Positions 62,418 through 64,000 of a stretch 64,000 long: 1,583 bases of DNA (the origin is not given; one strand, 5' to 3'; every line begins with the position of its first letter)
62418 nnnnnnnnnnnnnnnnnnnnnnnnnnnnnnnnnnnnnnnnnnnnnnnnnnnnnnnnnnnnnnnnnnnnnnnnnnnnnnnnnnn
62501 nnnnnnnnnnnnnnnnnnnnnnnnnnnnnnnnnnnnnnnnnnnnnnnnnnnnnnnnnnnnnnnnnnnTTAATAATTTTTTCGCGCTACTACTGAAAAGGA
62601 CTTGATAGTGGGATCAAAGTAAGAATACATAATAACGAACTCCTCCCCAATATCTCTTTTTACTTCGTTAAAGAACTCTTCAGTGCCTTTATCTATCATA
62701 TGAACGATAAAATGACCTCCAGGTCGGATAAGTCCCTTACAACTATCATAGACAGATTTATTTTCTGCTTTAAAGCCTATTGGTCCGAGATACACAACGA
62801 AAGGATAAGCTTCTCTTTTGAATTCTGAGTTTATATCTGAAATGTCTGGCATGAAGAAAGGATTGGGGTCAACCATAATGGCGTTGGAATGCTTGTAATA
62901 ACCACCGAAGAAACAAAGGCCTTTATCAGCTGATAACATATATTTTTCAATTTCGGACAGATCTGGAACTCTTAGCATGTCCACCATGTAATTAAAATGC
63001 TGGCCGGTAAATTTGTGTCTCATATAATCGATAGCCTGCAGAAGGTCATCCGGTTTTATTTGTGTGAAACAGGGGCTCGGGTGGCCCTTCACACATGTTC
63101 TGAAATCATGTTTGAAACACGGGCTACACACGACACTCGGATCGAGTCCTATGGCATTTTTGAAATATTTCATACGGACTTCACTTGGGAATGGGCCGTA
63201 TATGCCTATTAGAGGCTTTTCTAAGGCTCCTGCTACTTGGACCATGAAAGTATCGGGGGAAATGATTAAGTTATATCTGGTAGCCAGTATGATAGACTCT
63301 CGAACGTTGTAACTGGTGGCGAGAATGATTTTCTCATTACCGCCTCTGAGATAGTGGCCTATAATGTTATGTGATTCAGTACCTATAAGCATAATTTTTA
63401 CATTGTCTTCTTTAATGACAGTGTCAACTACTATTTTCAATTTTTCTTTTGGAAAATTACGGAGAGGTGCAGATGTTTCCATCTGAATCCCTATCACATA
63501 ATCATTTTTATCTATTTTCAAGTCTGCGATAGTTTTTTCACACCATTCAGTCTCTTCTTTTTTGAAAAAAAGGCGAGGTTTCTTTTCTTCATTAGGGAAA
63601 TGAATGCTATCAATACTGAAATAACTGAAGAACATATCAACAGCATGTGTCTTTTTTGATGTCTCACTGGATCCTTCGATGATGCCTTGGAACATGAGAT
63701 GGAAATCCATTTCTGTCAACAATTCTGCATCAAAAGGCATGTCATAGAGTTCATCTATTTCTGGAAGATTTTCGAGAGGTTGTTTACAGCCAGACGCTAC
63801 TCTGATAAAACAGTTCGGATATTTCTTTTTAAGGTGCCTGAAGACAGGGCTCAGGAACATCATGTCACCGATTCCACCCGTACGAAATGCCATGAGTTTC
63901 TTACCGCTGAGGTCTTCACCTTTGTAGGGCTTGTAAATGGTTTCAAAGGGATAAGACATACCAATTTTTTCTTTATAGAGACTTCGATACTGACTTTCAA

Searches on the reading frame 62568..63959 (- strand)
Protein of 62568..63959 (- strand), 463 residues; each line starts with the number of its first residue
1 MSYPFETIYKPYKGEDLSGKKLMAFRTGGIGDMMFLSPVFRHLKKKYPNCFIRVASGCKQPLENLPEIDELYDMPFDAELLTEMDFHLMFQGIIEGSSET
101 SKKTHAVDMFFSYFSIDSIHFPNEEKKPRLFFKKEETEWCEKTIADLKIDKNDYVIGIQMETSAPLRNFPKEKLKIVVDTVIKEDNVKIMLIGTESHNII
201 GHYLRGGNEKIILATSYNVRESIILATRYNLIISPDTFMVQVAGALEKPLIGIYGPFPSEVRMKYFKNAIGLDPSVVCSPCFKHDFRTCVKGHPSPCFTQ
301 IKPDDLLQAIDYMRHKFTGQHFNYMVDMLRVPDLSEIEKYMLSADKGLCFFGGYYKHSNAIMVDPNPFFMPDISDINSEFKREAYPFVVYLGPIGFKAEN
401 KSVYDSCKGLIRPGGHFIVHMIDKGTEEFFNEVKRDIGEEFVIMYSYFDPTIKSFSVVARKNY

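Call 93: search_protein_families(library=pfam, proteins=[window:62568-63959:-], max_evalue=0.001)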
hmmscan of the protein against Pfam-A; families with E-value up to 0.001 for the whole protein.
window:62568-63959:- (463 aa): 1 family
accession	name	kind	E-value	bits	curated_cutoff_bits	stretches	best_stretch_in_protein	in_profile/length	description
PF01075.23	Glyco_transf_9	-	9.5e-13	48.5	22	1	102-284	60-239/247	Glycosyltransferase family 9 (heptosyltransferase)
